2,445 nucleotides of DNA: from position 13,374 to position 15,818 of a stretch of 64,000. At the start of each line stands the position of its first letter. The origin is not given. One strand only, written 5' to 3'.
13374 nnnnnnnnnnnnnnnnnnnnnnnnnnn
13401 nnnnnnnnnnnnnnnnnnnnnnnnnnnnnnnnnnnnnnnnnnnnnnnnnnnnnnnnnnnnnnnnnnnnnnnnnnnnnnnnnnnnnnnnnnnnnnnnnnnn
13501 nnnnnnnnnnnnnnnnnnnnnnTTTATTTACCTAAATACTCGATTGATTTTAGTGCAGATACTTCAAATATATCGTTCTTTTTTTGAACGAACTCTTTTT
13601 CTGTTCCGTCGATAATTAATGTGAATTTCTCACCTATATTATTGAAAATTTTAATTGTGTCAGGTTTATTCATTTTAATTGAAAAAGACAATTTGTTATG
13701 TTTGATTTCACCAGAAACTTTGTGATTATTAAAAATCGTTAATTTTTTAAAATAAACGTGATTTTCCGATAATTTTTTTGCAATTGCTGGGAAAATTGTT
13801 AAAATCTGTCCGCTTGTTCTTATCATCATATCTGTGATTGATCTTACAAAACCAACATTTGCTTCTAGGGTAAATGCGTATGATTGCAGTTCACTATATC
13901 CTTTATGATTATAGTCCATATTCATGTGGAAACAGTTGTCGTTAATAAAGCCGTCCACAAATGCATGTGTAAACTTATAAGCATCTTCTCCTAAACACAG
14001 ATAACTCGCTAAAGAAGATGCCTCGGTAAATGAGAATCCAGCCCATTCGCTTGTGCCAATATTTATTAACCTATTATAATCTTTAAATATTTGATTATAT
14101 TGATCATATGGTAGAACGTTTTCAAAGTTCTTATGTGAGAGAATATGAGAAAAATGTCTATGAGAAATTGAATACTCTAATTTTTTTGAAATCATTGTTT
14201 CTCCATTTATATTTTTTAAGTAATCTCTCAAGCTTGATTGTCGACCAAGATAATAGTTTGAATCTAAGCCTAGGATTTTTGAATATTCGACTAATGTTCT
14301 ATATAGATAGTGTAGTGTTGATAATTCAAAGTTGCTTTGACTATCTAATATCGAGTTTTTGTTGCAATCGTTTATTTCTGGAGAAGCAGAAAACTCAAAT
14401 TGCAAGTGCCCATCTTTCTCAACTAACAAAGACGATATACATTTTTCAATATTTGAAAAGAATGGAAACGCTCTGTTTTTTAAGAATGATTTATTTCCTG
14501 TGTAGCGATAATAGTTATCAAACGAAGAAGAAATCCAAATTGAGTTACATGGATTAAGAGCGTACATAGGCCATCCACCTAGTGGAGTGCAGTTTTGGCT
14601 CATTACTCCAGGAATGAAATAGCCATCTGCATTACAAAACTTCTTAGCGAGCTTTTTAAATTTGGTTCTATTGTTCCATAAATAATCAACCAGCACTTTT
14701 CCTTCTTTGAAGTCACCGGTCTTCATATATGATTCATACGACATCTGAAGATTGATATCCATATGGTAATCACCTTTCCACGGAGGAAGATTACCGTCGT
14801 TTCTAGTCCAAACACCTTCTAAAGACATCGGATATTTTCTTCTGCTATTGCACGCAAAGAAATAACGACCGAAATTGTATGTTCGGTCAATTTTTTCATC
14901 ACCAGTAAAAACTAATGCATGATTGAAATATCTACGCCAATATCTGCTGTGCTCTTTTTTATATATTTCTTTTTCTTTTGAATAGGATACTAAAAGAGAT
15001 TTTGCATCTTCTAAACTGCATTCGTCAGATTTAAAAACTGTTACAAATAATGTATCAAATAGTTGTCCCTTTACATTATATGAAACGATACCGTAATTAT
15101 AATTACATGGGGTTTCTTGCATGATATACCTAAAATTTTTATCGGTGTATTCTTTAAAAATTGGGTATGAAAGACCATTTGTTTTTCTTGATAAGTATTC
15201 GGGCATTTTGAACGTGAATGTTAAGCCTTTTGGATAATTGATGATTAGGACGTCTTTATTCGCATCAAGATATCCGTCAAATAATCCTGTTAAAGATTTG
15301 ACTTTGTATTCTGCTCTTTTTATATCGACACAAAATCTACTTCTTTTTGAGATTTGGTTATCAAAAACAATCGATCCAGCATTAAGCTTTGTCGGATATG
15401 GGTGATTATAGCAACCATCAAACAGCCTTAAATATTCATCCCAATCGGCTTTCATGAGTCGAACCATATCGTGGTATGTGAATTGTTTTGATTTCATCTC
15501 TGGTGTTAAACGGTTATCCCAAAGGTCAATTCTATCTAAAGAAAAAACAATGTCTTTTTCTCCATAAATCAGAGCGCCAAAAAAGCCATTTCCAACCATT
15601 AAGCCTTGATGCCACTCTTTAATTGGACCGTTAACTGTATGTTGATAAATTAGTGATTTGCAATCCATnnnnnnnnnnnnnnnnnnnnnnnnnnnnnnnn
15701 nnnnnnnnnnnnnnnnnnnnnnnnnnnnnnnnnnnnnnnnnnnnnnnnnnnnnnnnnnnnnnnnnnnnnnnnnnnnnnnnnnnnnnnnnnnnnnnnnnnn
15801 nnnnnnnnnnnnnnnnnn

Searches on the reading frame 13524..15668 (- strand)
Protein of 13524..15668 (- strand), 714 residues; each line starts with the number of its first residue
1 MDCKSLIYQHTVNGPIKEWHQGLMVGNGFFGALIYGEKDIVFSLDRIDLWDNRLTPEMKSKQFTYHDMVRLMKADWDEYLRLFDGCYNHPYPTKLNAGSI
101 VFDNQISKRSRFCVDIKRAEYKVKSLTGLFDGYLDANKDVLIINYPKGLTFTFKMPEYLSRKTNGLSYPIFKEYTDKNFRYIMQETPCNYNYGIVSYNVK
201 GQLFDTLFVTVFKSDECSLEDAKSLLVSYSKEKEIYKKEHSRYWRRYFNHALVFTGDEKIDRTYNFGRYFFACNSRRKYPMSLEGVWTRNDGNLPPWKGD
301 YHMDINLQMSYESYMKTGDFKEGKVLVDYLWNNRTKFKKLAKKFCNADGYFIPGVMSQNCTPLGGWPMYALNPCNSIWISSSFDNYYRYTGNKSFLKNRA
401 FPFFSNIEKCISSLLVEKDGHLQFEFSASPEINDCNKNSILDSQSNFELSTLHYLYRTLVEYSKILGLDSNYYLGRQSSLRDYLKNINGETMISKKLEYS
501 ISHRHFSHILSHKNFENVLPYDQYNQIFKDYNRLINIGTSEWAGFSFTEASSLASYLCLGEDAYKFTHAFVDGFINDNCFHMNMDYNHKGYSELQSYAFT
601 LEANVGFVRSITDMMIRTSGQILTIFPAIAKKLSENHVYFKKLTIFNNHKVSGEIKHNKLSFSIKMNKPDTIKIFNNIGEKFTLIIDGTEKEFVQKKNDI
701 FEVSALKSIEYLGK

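Call 9: search_protein_families(library=pfam, proteins=[window:13524-15668:-], max_evalue=0.00001)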
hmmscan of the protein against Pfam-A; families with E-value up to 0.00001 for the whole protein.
window:13524-15668:- (714 aa): 1 family
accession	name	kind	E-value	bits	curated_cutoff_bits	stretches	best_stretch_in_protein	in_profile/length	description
PF22124.2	Glyco_hydro_95_cat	-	3e-37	129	27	1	262-615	54-408/408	Glycosyl hydrolase family 95 catalytic domain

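Call 58: search_solved_structures(query=window:13524-15668:-)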
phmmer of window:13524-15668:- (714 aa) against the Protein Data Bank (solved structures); distinct sequences matched with E-value up to 0.001: 9.
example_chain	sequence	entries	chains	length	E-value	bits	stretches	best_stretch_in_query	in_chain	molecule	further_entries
8zbv_A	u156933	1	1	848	8.5e-20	74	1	260-509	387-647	Alpha-L-fucosidase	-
2rdy_A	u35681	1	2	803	2e-15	59.6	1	261-556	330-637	BH0842 protein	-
7kmq_A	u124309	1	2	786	1.1e-13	53.8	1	264-632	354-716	Glyco_hyd_65N_2 domain-containing protein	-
4ufc_A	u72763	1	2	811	1.9e-13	53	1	264-676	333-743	GH95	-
7zo0_A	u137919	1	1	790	3.5e-11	45.6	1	262-407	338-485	GH95 family alpha-1,2-fucosidase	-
7znz_A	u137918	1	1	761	3.5e-11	45.6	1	262-407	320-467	FucOB, a GH95 family alpha-1,2-fucosidase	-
2eab_A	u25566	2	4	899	1.1e-05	27.4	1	262-334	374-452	Alpha-fucosidase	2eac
2ead_A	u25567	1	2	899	1.1e-05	27.4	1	262-333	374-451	Alpha-fucosidase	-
2eae_A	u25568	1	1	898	1.1e-05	27.4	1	262-334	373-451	Alpha-fucosidase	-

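Call 60: search_protein_families(library=ncbifam, proteins=[window:13524-15668:-], max_evalue=0.00001)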
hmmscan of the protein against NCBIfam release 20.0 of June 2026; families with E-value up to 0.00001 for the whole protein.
window:13524-15668:- (714 aa): 0 families
